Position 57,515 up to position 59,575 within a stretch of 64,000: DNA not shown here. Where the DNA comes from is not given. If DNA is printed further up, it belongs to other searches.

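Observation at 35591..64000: Giant ORF missing from the ORF track: at least 9,470 codons and still open at the window edge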

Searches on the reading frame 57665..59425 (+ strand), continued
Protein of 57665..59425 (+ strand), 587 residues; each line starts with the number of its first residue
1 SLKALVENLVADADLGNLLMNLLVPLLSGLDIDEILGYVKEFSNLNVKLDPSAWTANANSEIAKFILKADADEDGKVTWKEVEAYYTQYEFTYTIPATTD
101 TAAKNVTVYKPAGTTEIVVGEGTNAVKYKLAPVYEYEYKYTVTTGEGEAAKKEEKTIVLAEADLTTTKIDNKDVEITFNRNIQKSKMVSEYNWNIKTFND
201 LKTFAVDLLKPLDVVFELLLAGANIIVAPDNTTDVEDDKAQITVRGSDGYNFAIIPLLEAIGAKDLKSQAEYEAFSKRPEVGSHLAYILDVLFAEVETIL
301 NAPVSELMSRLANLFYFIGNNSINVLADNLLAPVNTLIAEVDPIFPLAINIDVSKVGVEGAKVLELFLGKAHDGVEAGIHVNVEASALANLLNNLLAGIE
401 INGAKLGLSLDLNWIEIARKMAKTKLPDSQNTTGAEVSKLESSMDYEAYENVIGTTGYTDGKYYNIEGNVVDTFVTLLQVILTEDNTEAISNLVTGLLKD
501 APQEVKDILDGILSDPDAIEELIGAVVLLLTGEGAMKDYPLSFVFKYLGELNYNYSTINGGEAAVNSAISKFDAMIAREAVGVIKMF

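Call 58: search_solved_structures(query=A1, max_evalue=1)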
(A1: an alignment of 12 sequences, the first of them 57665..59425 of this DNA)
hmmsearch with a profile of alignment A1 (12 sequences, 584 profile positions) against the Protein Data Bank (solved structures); distinct sequences matched with E-value up to 1: 2.
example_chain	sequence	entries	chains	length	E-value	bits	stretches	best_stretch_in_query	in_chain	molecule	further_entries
8s89_A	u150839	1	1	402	0.34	13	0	272-319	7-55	DE NOVO PROTEIN P400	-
2nsa_A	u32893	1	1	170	0.81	11.7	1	366-476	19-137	Trigger factor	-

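Call 59: fold_search(model_id=the predicted structure, library=pdb)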
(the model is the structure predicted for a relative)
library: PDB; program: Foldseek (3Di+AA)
matches with E <= 10: 114; with E <= 0.001: 0
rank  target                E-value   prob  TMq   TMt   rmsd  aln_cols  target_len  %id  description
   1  6lvf_A                2.9e-02  0.08  0.06  0.06  32.9       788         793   12  Cryo-EM structure of the multiple peptide resistance factor (MprF) loaded with one lysyl-phosphatidylglycerol molecule (released 2021-02-03)
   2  8b21_A                4.7e-01  0.06  0.08  0.10  40.0       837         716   10  Time-resolved structure of K+-dependent Na+-PPase from Thermotoga maritima 0-60-seconds post reaction initiation with  (released 2024-01-17)
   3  4ikv                  6.1e-01  0.03  0.06  0.09  32.0       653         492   11  Crystal structure of peptide transporter POT (released 2013-07-10)
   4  7ay1_A                6.7e-01  0.03  0.09  0.08  35.9       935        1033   13  Cryo-EM structure of USP1-UAF1 bound to mono-ubiquitinated FANCD2, and FANCI (released 2021-03-24)
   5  6nr7                  7.3e-01  0.03  0.07  0.06  36.7       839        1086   10  Rerefinement of chicken vinculin (released 2020-01-29)
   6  4buj_F                8.0e-01  0.05  0.10  0.07  30.9       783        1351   12  Crystal structure of the S. cerevisiae Ski2-3-8 complex (released 2013-08-28)
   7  6qxa_B                8.3e-01  0.03  0.08  0.09  39.4       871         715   11  Structure of membrane bound pyrophosphatase from Thermotoga maritima in complex with imidodiphosphate and N-[(2-amino- (released 2019-04-10)
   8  9f0l                  9.9e-01  0.04  0.09  0.10  33.9       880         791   10  Scalable protein design using hallucination in a relaxed sequence space (released 2024-10-16)
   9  6akx_B                1.1e+00  0.05  0.07  0.14  24.5       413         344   12  The Crystal structure of Human Chemokine Receptor CCR5 in complex with compound 21 (released 2018-10-24)
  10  8gym_B                1.1e+00  0.05  0.06  0.10  34.4       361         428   11  Cryo-EM structure of Tetrahymena thermophila respiratory mega-complex MC IV2+(I+III2+II)2 (released 2023-06-14)
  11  9j8q_A                1.5e+00  0.01  0.06  0.07  32.8       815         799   11  MprF from Pseudomonas aeruginosa in GDN micelle, C2 symmetry (released 2025-09-03)
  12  9n77_ST               1.7e+00  0.02  0.08  0.09  55.1       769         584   11  SSU processome maturation and disassembly, State K (released 2025-11-05)
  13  8rs0_B                1.7e+00  0.02  0.08  0.03  36.6       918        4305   13  Structure of RyR1 in detergent in primed state in complex with nanobody and FKBP (released 2024-10-09)
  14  5uww_C                2.0e+00  0.03  0.09  0.08  32.8       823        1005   10  Crystal Structure of DEAF1 Peptide in complex with CRM1 K579A mutant-Ran-RanBP1 (released 2017-03-22)
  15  8d00                  2.1e+00  0.05  0.07  0.15  23.2       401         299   13  Structure of the Arabidopsis thaliana SPIRAL2 TOG domain (released 2023-11-29)
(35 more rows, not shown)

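Call 60: find_encoding_contigs(protein=P0064, flank=8000, max_places=1)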
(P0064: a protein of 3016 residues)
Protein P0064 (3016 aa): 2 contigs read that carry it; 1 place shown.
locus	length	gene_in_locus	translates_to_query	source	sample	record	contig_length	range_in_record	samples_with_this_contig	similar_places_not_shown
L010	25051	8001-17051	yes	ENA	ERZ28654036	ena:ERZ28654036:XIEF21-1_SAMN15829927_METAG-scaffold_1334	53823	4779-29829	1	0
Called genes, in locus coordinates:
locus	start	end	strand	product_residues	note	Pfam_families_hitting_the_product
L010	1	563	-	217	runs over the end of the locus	PF09365:DUF2461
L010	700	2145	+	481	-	PF01546:Peptidase_M20, PF07687:M20_dimer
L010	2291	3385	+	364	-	PF09587:PGA_cap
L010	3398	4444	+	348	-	PF22244:GCE_fung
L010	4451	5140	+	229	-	-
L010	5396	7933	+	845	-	-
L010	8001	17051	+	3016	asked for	-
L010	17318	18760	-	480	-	PF04055:Radical_SAM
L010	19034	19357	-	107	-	PF05437:AzlD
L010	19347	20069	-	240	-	PF03591:AzlC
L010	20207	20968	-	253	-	PF13240:Zn_Ribbon_1 (weak), PF13248:Zn_ribbon_3 (weak), PF08239:SH3_3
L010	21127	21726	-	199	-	PF01726:LexA_DNA_bind, PF00717:Peptidase_S24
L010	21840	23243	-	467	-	PF01841:Transglut_core, PF00404:Dockerin_1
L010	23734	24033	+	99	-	PF01910:Thiamine_BP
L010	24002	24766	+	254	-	PF00528:BPD_transp_1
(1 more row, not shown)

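Call 61: find_encoding_contigs(protein=P0020, flank=9000, max_places=1)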
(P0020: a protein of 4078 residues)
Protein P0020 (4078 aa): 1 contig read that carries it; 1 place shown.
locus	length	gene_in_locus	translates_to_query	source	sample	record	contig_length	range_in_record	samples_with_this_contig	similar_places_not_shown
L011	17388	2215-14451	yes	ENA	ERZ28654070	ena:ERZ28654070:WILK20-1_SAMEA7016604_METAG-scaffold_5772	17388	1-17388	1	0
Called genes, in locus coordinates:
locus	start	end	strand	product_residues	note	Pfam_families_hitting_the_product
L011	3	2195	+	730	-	?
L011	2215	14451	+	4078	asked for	-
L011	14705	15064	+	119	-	PF00462:Glutaredoxin (weak), PF03960:ArsC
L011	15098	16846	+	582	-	PF00664:ABC_membrane, PF00005:ABC_tran, PF02463:SMC_N (weak)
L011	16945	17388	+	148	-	?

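Call 62: find_encoding_contigs(protein=P0040, flank=9000, max_places=1)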
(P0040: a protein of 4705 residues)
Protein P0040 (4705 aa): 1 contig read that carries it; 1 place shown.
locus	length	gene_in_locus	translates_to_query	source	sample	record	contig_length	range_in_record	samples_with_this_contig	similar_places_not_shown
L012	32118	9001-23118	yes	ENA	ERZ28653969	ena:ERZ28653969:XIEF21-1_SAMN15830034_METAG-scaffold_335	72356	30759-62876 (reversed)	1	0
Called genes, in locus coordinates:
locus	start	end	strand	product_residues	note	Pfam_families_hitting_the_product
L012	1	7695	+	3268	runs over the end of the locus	PF07554:FIVAR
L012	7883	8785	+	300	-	PF01790:LGT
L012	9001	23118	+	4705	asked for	-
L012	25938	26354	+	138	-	-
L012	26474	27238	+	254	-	PF01656:CbiA, PF02374:ArsA_ATPase, PF13614:AAA_31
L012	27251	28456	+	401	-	PF06050:HGD-D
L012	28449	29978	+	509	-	PF06050:HGD-D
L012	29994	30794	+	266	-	PF01869:BcrAD_BadFG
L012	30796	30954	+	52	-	-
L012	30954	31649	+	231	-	PF03598:CdhC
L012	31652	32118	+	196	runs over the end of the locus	PF02353:CMAS, PF13489:Methyltransf_23, PF01209:Ubie_methyltran (weak), PF07021:MetW (weak), PF13847:Methyltransf_31, PF13649:Methyltransf_25, PF08241:Methyltransf_11, PF08242:Methyltransf_12, +1 more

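Call 63: find_encoding_contigs(protein=P0115, flank=9000, max_places=1)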
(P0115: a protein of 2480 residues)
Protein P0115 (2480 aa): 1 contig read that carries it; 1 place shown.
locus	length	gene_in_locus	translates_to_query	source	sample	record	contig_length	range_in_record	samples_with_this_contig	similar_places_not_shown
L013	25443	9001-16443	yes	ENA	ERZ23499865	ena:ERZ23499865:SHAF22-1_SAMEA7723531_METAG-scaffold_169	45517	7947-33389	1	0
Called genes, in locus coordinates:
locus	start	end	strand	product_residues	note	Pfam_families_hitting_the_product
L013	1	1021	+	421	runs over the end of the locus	PF06838:Met_gamma_lyase, PF01053:Cys_Met_Meta_PP (weak)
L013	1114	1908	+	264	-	-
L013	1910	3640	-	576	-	PF05833:NFACT_N, PF05670:NFACT-R_1, PF18297:NFACT-R_2 (weak)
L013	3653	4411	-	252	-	PF01784:DUF34_NIF3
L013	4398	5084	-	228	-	PF12847:Methyltransf_18, PF04816:TrmK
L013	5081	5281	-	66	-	PF08984:DUF1858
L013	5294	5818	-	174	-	PF19302:DUF5915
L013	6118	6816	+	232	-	-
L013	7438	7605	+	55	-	-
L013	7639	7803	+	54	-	-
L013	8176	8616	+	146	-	-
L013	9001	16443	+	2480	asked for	-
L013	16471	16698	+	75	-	-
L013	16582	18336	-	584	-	PF13510:Fer2_4, PF10588:NADH-G_4Fe-4S_3, PF13237:Fer4_10 (faint), PF12838:Fer4_7 (weak), PF00037:Fer4 (weak), PF02906:Fe_hyd_lg_C, PF02256:Fe_hyd_SSU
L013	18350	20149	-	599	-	PF01257:2Fe-2S_thioredx, PF01512:Complex1_51K, PF10531:SLBB (weak), PF10589:NADH_4Fe-4S, PF13237:Fer4_10, PF00037:Fer4, PF12838:Fer4_7, PF00037:Fer4, +3 more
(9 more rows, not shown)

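Call 74: fold_search(model_id=the predicted structure, library=viral)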
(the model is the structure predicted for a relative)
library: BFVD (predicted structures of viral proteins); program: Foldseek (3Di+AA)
matches with E <= 10: 173; with E <= 0.001: 0
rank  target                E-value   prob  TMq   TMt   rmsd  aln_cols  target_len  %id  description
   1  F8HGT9                6.7e-03  0.18  0.07  0.08  36.8       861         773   13  (no name in the UniProt tables at hand)
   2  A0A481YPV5            1.6e-01  0.06  0.07  0.08  40.0       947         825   10  NADAR domain protein [Iridovirus LCIVAC01]
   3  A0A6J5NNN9            1.8e-01  0.09  0.08  0.09  33.9       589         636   10  Uncharacterized protein [uncultured Caudovirales phage]
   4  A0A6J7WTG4            2.5e-01  0.03  0.06  0.08  39.9       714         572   11  Uncharacterized protein [uncultured Caudovirales phage]
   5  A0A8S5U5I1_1          2.6e-01  0.04  0.08  0.07  36.7      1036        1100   10  RNA polymerase (Fragment) [Podoviridae sp. cthJQ11]
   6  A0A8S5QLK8            2.7e-01  0.04  0.07  0.07  36.5       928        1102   14  Type III restriction enzyme, res subunit [CrAss-like virus sp. ctYsL76]
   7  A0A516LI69            3.1e-01  0.07  0.07  0.11  32.6       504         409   12  (no name in the UniProt tables at hand)
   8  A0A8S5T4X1            3.8e-01  0.04  0.08  0.07  40.0       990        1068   12  Minor tail protein (Fragment) [Siphoviridae sp. ct5MO18]
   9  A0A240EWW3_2          5.4e-01  0.03  0.09  0.09  36.4       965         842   11  Uncharacterized protein [Vibrio phage JSF7]
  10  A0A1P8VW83            5.6e-01  0.03  0.07  0.08  33.2       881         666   12  (no name in the UniProt tables at hand)
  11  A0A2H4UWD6            5.9e-01  0.04  0.06  0.07  29.4       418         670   12  DEXDc helicase-primase [Bodo saltans virus]
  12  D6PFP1                6.1e-01  0.03  0.06  0.08  28.3       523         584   13  DNA-directed RNA polymerase (Fragment) [uncultured phage MedDCM-OCT-S08-C159]
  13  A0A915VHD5            6.4e-01  0.06  0.07  0.10  26.4       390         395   14  (no name in the UniProt tables at hand)
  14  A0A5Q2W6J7            7.0e-01  0.04  0.06  0.10  33.9       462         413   11  (no name in the UniProt tables at hand)
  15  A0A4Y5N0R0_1          7.3e-01  0.03  0.08  0.07  37.2       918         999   11  Tail length tape-measure protein [Lactococcus phage CHPC971]
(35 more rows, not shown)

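Call 76: find_encoding_contigs(protein=P0014, flank=5000, max_places=1)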
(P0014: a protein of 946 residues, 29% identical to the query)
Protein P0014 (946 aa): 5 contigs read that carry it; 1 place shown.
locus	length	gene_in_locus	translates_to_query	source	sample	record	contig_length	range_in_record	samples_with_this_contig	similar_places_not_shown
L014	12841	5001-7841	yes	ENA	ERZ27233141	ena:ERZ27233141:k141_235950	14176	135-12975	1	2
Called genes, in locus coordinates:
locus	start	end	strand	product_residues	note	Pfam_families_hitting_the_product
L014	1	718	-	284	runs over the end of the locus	?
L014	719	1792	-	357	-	PF03462:PCRF, PF00472:RF-1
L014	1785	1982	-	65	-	PF06107:DUF951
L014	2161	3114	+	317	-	PF00575:S1, PF23459:S1_RRP5 (weak)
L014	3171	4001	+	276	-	PF02585:PIG-L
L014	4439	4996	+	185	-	PF22381:Staph_reg_Sar_Rot (weak), PF12802:MarR_2, PF01047:MarR (weak), PF13463:HTH_27 (weak)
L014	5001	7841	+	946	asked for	-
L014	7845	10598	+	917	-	PF00005:ABC_tran, PF02687:FtsX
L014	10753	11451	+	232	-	PF00300:His_Phos_1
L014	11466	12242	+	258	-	PF00149:Metallophos, PF13277:YmdB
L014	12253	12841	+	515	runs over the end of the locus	PF00496:SBP_bac_5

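Call 77: find_encoding_contigs(protein=P0205, flank=5000, max_places=1)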
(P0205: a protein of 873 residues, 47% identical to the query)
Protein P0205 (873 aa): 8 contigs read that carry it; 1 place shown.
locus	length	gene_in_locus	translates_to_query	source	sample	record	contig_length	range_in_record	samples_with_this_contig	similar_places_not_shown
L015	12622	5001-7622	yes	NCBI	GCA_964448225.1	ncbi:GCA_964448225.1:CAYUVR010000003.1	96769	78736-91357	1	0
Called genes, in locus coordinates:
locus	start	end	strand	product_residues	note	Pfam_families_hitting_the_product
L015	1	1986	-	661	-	PF00664:ABC_membrane, PF00005:ABC_tran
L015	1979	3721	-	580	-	PF00664:ABC_membrane, PF00005:ABC_tran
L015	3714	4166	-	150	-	PF12802:MarR_2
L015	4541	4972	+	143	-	PF22381:Staph_reg_Sar_Rot, PF01047:MarR, PF13463:HTH_27, PF24034:DUF7343 (faint), PF12802:MarR_2, PF13601:HTH_34 (weak)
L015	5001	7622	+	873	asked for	-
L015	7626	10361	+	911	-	PF00005:ABC_tran, PF13304:AAA_21 (faint), PF02687:FtsX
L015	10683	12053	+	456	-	PF03448:MgtE_N, PF00571:CBS, PF01769:MgtE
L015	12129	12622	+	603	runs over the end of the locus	PF00664:ABC_membrane, PF00005:ABC_tran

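Call 79: search_protein_families(library=pfam, alignment_id=A4, max_evalue=1)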
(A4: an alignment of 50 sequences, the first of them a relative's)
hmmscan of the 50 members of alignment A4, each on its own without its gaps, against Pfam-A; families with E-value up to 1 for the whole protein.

A. member 1, P0012 (874 aa): 0 families

B. families by the number of members that match (of 50 scanned): 38 families (the first 25 are shown)
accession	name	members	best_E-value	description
PF21822.3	Phage_TAC_15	3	0.00053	Phage tail assembly chaperone protein, TAC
PF19226.5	DisA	3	0.011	DisA glycoprotein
PF05868.16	Rotavirus_VP7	2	0.012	Rotavirus major outer capsid protein VP7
PF09837.15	DUF2064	2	0.051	Uncharacterized protein conserved in bacteria (DUF2064)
PF11765.13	Hyphal_reg_CWP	2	0.056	Hyphally regulated cell wall protein N-terminal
PF18248.6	RalF_SCD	2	0.077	RalF C-terminal Sec-7 capping domain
PF03936.21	Terpene_synth_C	2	0.13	Terpene synthase family, metal binding domain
PF18151.6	DUF5601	2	0.13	Domain of unknown function (DUF5601)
PF18857.6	LPD38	2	0.14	Large polyvalent protein associated domain 38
PF02924.19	HDPD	2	0.16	Bacteriophage lambda head decoration protein D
PF13800.11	Sigma_reg_N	2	0.21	Sigma factor regulator N-terminal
PF19558.4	DUF6080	1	0.0081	Family of unknown function (DUF6080)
PF16417.11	CNOT1_TTP_bind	1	0.012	CCR4-NOT transcription complex subunit 1 TTP binding domain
PF15048.11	OSTbeta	1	0.012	Organic solute transporter subunit beta protein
PF11044.13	TMEMspv1-c74-12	1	0.023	Plectrovirus spv1-c74 ORF 12 transmembrane protein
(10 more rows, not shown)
